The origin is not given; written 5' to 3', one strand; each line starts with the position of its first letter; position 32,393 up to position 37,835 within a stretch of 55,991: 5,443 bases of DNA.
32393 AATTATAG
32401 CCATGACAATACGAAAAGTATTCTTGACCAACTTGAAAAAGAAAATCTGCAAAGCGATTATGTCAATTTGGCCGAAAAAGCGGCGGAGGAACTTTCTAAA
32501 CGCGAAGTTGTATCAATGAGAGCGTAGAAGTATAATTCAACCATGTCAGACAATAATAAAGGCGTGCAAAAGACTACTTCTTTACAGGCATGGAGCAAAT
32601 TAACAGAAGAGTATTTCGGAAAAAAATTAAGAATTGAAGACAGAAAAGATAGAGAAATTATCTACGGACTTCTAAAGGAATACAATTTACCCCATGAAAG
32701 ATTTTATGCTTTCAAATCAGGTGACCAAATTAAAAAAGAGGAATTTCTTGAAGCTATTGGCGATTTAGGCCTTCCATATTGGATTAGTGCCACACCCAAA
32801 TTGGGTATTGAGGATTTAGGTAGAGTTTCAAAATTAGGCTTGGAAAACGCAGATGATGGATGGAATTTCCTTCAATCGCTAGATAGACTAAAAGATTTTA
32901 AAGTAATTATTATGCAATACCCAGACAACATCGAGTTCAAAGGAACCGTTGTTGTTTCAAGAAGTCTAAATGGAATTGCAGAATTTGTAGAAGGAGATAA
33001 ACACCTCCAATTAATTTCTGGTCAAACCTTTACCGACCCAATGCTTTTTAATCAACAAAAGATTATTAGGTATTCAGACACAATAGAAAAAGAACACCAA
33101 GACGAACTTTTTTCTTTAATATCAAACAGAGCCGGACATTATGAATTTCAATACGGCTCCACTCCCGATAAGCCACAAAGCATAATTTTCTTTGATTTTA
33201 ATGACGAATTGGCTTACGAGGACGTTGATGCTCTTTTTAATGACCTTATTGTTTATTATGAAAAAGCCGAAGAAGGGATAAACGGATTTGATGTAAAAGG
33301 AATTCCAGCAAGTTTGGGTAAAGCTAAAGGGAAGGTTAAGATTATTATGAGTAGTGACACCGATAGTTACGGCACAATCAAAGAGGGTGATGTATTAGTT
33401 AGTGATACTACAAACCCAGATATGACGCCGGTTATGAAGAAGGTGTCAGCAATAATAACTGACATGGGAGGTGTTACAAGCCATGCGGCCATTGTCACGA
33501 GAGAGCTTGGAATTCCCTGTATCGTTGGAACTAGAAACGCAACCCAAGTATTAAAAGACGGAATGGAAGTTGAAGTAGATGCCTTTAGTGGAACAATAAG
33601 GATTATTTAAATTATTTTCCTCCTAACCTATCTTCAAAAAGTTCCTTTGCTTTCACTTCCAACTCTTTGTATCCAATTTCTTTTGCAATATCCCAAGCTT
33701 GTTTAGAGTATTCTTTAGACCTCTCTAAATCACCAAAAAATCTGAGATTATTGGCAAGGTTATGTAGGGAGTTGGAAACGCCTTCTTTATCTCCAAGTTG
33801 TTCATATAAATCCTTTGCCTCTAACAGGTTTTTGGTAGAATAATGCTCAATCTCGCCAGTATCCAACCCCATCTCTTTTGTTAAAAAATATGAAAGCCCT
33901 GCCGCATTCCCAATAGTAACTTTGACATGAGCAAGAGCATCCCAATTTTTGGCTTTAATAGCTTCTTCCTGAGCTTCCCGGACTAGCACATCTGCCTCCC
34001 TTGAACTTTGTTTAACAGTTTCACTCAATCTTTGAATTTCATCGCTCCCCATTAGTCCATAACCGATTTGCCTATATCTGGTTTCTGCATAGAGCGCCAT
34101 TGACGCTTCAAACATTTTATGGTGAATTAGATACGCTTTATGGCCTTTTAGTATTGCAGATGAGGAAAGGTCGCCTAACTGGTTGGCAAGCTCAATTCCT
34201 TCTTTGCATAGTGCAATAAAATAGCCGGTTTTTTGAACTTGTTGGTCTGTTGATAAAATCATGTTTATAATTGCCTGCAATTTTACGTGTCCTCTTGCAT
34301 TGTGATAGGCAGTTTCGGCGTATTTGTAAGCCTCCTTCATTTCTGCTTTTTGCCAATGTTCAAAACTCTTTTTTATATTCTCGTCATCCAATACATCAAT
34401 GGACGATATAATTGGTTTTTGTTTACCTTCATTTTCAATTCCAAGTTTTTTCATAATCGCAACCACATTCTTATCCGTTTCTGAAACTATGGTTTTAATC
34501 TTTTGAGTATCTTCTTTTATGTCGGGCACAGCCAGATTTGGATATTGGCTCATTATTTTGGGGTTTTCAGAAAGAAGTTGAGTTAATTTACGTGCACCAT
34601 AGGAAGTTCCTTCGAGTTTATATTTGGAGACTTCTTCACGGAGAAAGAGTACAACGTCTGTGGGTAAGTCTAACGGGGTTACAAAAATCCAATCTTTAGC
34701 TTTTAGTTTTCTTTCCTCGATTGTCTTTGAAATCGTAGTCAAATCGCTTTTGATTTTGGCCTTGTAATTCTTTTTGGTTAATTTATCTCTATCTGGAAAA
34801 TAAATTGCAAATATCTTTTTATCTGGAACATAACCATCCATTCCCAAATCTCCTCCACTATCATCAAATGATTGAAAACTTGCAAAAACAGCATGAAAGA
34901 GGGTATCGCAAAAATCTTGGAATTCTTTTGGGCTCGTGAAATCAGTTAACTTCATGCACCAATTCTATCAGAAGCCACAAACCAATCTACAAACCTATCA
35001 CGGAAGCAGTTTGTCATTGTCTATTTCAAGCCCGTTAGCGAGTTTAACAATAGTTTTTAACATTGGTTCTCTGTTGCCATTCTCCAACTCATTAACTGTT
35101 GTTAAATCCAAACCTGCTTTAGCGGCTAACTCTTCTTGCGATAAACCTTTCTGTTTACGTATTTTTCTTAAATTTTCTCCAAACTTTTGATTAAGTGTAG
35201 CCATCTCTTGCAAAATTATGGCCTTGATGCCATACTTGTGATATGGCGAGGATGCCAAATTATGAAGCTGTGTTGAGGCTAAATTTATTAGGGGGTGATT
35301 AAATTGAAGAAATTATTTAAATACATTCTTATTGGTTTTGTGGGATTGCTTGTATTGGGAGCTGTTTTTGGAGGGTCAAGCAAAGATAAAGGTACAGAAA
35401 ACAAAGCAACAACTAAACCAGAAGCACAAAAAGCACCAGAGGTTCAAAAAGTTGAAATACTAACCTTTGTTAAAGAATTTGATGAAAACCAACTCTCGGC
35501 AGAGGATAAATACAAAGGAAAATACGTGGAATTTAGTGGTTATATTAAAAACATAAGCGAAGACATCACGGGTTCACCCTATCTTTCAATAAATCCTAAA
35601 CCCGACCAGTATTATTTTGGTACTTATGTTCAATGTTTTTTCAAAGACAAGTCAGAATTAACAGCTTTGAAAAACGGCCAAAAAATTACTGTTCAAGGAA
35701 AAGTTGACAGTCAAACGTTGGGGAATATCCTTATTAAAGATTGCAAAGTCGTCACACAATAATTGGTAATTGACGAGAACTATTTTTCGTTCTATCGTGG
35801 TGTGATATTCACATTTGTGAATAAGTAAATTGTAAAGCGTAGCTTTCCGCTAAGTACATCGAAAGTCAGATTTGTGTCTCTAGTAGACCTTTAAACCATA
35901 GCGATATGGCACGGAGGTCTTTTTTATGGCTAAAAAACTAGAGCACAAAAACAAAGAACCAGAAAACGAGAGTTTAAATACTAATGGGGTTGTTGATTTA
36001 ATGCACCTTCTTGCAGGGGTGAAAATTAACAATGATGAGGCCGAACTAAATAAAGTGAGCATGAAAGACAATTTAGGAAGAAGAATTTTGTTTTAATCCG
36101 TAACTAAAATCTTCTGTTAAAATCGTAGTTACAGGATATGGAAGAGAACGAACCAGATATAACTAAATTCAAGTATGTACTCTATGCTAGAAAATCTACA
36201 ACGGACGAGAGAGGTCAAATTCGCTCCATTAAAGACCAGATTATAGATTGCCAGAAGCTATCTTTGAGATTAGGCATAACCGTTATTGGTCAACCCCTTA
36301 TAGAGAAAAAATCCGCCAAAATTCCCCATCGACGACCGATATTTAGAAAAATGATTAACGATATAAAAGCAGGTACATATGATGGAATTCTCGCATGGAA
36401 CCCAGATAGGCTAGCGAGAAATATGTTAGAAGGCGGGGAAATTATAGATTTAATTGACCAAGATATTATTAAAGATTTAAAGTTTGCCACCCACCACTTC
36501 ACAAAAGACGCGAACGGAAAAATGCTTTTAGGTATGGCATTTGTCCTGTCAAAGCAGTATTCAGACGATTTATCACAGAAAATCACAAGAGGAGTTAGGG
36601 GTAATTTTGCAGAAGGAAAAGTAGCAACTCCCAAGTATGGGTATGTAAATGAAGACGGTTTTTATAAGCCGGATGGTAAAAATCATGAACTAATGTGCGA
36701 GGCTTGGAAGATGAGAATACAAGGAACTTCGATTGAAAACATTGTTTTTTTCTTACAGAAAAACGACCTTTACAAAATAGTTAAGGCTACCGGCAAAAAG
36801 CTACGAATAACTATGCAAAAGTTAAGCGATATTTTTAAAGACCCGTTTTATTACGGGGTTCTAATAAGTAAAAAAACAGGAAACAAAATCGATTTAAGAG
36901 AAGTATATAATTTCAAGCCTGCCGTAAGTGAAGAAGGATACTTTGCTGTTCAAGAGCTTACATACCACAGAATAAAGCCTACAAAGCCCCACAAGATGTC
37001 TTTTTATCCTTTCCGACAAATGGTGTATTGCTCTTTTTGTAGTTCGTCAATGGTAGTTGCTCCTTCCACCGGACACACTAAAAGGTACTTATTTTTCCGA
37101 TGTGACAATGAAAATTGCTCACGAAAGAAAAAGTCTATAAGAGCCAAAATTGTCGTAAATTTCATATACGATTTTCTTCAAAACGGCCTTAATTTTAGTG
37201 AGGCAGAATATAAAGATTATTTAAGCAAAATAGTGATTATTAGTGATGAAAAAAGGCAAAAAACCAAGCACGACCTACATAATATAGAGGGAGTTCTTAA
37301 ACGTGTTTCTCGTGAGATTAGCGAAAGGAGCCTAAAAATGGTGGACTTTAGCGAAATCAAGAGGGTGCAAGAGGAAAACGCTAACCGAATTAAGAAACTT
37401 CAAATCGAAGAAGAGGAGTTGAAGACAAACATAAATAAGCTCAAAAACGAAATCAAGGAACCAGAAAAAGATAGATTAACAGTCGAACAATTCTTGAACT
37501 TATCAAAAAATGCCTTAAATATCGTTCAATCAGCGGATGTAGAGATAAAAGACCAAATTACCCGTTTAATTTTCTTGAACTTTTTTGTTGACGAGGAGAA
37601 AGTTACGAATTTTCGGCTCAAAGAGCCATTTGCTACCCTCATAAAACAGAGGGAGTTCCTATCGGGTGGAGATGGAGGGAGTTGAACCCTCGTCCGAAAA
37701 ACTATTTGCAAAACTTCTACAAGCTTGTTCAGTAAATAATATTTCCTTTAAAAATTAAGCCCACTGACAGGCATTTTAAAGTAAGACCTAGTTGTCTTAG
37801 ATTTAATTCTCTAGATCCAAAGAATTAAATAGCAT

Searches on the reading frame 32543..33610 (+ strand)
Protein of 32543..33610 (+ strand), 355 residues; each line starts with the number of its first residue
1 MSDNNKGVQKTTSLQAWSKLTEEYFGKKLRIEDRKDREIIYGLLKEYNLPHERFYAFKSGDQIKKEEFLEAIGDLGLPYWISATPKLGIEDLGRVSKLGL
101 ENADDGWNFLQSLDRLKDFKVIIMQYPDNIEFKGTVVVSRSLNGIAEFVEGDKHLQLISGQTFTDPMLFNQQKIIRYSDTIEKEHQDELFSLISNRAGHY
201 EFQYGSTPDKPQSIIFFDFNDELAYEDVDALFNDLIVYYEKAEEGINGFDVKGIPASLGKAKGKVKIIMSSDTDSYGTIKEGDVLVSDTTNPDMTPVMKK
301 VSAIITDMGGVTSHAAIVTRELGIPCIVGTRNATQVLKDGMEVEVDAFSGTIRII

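Call 36: search_protein_families(library=pfam, max_evalue=0.0001, proteins=[window:32543-33610:+])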
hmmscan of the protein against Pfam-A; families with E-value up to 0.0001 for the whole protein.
window:32543-33610:+ (355 aa): 1 family
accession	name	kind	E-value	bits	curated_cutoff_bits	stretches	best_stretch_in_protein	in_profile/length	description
PF00391.29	PEP-utilizers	-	6e-28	96.7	23.1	1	279-350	1-72/72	PEP-utilising enzyme, mobile domain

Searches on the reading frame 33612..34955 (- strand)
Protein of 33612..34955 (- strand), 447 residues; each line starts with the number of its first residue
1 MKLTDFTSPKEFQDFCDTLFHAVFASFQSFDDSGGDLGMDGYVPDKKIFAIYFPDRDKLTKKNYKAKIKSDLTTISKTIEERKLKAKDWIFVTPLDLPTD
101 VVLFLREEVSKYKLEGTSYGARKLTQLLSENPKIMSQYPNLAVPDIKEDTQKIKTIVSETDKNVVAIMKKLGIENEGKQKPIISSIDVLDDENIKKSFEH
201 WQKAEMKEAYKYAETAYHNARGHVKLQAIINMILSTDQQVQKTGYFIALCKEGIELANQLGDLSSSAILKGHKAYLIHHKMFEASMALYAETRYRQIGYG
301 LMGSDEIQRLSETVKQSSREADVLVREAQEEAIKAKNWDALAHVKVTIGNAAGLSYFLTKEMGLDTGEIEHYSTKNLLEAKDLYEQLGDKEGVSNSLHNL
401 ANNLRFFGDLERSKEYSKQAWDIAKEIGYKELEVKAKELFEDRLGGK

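Call 36: search_protein_families(library=pfam, max_evalue=0.0001, proteins=[window:33612-34955:-])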
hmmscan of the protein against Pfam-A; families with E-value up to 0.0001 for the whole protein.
window:33612-34955:- (447 aa): 1 family
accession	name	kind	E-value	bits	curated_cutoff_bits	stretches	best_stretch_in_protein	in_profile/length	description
PF13424.12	TPR_12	-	3.7e-05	24.3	30.1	0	375-426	24-77/77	Tetratricopeptide repeat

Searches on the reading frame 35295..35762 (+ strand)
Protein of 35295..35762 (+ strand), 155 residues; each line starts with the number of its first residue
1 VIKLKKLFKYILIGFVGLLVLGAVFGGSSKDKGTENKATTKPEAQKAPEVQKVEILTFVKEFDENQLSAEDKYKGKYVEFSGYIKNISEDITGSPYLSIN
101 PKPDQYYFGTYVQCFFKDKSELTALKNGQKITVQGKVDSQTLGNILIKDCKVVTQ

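Call 36: search_protein_families(library=pfam, max_evalue=0.0001, proteins=[window:35295-35762:+])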
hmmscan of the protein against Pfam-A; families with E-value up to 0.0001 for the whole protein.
window:35295-35762:+ (155 aa): 1 family
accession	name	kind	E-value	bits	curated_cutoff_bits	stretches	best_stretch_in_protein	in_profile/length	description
PF12869.13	tRNA_anti-like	-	2.4e-23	82.8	23.5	1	7-151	3-146/146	tRNA_anti-like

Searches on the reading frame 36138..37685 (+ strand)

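Call 36: search_protein_families(library=pfam, max_evalue=0.0001, proteins=[window:36138-37685:+])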
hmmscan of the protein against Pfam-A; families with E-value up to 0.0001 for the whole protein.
window:36138-37685:+ (515 aa): 3 families
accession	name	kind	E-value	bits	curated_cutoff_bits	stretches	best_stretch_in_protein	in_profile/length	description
PF00239.26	Resolvase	-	5.9e-19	69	23.3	1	14-161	2-144/145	Resolvase, N terminal domain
PF07508.19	Recombinase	-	1.6e-05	25.5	21.1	1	188-274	9-98/102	Recombinase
PF13408.12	Zn_ribbon_recom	-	1.7e-05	25.5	25.3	1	291-347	1-57/58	Recombinase zinc beta ribbon domain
